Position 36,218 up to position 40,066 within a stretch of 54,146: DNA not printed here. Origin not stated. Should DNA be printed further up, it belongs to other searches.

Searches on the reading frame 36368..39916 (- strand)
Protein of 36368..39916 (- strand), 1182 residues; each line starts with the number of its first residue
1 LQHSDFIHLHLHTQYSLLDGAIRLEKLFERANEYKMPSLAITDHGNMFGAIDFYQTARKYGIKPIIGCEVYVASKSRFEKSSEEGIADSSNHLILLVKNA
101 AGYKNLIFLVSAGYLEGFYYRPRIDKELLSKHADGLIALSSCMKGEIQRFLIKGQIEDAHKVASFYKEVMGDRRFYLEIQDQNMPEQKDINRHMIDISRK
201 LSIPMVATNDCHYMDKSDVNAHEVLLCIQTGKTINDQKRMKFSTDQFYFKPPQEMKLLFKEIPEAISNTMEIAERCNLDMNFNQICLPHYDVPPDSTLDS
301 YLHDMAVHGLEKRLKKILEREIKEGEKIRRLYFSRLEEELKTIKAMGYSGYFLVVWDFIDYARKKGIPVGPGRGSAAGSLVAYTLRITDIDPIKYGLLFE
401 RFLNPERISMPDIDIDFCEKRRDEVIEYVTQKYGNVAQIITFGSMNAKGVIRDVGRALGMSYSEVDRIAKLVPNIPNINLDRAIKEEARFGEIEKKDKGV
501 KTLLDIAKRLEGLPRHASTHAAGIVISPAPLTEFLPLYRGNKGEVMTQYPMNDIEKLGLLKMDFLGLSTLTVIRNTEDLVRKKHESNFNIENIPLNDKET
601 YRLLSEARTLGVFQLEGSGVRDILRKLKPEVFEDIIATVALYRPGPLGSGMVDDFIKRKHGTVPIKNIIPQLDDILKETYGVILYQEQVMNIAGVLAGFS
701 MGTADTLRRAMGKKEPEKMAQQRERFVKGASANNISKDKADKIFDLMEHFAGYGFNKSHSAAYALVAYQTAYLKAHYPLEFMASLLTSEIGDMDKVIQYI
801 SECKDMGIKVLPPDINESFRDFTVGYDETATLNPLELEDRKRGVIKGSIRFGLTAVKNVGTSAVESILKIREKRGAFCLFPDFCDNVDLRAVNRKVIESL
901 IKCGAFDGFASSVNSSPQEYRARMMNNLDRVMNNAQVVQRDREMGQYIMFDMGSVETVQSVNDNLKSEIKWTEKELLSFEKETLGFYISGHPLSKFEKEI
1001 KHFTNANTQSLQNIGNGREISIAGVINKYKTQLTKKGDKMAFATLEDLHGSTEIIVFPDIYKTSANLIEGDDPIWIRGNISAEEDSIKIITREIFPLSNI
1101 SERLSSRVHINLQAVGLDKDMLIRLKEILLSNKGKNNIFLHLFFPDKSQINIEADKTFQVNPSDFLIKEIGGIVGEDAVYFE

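Call 48: search_protein_families(library=pfam, proteins=[window:36368-39916:-], max_evalue=0.0001)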
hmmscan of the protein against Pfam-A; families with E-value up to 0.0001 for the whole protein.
window:36368-39916:- (1182 aa): 5 families
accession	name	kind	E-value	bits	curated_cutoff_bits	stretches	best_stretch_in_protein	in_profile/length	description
PF07733.18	DNA_pol3_alpha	-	4.7e-104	348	23.9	1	301-566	2-260/260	Bacterial DNA polymerase III alpha NTPase domain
PF17657.6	DNA_pol3_finger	-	2e-67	226.1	22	1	569-734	1-166/166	Bacterial DNA polymerase III alpha subunit finger domain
PF02811.25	PHP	-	1.2e-62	211.6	26.4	1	8-181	1-163/164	PHP domain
PF14579.12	HHH_6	-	2.9e-26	91.9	25.6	1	807-911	1-85/90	Helix-hairpin-helix motif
PF01336.31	tRNA_anti-codon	-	6.5e-08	32.8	27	1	1020-1096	1-74/75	OB-fold nucleic acid binding domain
